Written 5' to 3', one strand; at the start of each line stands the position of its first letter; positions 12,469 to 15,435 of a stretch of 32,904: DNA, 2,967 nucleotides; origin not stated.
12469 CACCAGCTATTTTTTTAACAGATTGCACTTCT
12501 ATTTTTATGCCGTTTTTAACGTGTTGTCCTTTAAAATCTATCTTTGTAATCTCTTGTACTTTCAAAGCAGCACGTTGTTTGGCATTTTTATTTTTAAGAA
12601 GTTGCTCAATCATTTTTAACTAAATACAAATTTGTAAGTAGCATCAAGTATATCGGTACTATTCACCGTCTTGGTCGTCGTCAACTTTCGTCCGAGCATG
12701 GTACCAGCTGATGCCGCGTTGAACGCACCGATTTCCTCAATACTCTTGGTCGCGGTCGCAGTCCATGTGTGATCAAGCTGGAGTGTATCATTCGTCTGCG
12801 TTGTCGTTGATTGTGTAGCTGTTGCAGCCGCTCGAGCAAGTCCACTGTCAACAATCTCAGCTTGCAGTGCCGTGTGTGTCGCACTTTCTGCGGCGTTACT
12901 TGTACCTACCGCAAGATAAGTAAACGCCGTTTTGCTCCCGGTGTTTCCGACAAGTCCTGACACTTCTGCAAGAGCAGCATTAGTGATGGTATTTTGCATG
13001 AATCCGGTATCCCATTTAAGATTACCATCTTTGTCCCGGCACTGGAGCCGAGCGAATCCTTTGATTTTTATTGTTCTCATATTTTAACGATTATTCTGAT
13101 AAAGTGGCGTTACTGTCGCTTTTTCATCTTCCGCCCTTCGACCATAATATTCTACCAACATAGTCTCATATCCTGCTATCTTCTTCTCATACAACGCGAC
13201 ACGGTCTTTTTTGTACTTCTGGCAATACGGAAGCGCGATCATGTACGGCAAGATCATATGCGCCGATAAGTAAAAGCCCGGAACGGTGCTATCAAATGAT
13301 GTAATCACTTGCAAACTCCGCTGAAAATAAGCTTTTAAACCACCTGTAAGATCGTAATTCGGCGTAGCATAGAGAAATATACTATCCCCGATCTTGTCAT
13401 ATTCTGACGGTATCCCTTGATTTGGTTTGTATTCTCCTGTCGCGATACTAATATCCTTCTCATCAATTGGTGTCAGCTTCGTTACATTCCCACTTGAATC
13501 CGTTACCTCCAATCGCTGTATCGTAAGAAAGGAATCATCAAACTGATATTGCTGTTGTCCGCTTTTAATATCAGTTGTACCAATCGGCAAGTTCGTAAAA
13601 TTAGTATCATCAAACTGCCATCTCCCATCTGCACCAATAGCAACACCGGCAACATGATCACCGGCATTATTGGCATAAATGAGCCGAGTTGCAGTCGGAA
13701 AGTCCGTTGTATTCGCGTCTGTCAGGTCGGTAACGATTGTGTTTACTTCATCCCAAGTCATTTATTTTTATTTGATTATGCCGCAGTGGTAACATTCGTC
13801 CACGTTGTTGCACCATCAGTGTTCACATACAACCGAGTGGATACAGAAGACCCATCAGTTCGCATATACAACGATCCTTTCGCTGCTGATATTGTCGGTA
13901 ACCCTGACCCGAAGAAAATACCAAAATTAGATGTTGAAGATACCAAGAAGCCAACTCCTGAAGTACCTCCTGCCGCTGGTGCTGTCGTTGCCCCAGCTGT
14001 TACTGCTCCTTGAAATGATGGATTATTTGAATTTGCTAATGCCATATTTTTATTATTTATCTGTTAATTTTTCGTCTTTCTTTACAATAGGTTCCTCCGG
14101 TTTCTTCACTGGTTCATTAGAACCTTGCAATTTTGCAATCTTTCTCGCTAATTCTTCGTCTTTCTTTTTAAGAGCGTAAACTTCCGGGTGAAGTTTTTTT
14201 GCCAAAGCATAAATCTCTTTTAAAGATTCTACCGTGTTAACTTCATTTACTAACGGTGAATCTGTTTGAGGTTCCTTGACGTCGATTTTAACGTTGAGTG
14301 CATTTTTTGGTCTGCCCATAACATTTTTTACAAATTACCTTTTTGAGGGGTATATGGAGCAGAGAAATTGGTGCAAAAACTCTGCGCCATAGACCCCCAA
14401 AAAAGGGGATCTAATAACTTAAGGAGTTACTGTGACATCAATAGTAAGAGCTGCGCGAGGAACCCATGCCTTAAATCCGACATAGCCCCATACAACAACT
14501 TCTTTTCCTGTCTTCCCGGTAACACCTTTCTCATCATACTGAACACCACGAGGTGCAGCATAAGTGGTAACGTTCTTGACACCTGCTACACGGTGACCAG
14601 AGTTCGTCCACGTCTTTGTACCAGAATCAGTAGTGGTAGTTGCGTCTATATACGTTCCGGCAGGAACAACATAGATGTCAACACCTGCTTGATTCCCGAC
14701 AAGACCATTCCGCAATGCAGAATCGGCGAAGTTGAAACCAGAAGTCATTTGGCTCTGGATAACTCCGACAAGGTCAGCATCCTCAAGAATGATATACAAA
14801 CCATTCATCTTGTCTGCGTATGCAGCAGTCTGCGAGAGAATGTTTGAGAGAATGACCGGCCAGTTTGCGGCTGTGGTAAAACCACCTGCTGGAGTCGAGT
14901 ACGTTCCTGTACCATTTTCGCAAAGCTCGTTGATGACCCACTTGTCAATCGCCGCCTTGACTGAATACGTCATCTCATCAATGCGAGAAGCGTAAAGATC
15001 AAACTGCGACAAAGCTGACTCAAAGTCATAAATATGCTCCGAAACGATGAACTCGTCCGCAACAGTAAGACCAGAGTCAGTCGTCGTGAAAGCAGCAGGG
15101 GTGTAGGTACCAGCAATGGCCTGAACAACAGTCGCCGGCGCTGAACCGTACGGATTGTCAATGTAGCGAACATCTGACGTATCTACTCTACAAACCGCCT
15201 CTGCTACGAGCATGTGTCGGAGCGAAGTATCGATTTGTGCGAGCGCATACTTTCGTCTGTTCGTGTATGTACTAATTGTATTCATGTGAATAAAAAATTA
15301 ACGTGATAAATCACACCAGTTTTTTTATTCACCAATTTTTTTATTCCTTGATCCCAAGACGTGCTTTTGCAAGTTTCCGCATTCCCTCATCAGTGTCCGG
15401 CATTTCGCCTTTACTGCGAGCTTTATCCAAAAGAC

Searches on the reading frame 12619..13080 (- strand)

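Call 7: search_protein_families(library=phrogs, proteins=[window:12619-13080:-], max_evalue=0.01)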
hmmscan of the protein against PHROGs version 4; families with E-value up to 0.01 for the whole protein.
window:12619-13080:- (154 aa): 4 families
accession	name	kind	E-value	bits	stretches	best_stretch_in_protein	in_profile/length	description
phrog_5417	-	unknown function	3.7e-14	53.8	1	28-153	31-156/156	-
phrog_4176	-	tail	8.2e-12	46.3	1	3-152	9-164/309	tail fiber protein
phrog_240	-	head and packaging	6.6e-05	23.8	1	27-145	58-177/200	head protein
phrog_20420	-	head and packaging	0.0038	17.5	1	35-126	11-98/297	virion structural protein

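Call 41: search_protein_families(library=pfam, proteins=[window:12619-13080:-], max_evalue=0.01)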
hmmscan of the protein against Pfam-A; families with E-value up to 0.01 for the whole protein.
window:12619-13080:- (154 aa): 1 family
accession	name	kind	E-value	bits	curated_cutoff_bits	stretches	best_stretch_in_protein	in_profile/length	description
PF23140.1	Gp80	-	1e-05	26.3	27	1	48-146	20-119/128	Podophage GP4 fiber I protein gp80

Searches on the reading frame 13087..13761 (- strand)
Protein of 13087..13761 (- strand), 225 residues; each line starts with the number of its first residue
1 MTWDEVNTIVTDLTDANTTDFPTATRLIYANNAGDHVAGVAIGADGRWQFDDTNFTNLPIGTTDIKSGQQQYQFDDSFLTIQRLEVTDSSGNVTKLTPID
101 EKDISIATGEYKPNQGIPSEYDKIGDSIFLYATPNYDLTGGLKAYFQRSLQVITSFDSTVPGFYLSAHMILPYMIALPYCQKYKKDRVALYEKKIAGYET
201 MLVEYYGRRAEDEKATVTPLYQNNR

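Call 7: search_protein_families(library=phrogs, proteins=[window:13087-13761:-], max_evalue=0.01)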
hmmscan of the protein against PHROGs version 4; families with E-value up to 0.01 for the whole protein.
window:13087-13761:- (225 aa): 0 families

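Call 41: search_protein_families(library=pfam, proteins=[window:13087-13761:-], max_evalue=0.01)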
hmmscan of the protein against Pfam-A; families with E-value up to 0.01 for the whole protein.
window:13087-13761:- (225 aa): 1 family
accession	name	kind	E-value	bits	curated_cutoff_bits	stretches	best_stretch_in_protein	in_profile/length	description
PF24175.2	SU10_adaptor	-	7.9e-06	26.9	27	1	20-188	18-163/194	SU10 adaptor protein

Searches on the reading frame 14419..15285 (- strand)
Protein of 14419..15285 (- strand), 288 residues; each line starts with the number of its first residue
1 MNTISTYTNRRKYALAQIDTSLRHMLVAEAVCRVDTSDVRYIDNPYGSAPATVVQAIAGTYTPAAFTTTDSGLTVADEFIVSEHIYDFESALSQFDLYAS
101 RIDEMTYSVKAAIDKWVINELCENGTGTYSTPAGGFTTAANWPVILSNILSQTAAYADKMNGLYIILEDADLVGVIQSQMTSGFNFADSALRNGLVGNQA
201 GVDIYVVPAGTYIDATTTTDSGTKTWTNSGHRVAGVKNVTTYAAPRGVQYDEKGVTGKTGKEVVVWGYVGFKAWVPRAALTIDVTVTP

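Call 7: search_protein_families(library=phrogs, proteins=[window:14422-15285:-], max_evalue=0.01)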
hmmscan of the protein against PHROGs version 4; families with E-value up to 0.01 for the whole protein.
window:14422-15285:- (288 aa): 2 families
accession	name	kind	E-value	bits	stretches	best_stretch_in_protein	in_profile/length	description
phrog_267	-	head and packaging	9.3e-06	26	1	17-222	48-266/410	major head protein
phrog_27239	-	head and packaging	0.0086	17.1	0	66-123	88-145/163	major head protein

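Call 32: find_encoding_contigs(protein=window:14419-15285:-, flank=10000, max_places=10)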
Protein window:14419-15285:- (288 aa): 2 contigs read that carry it; 2 places shown.
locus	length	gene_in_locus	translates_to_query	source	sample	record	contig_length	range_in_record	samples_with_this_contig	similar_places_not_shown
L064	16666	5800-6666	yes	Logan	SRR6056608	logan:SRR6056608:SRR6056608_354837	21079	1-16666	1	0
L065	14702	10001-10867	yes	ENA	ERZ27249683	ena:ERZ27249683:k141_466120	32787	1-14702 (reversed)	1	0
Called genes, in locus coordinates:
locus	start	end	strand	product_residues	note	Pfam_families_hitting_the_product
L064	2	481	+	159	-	?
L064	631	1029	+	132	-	-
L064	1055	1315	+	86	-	-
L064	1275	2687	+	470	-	PF03237:Terminase_6N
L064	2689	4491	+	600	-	-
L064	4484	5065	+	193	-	-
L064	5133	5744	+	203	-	-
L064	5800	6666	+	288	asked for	-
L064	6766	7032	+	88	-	-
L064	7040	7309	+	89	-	-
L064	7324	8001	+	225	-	PF24175:SU10_adaptor (weak)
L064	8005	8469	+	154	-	PF23140:Gp80 (weak)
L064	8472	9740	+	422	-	-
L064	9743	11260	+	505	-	-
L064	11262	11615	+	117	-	-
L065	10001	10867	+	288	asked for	-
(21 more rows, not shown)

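Call 41: search_protein_families(library=pfam, proteins=[window:14422-15285:-], max_evalue=0.01)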
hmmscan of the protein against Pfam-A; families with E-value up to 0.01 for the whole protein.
window:14422-15285:- (288 aa): 0 families
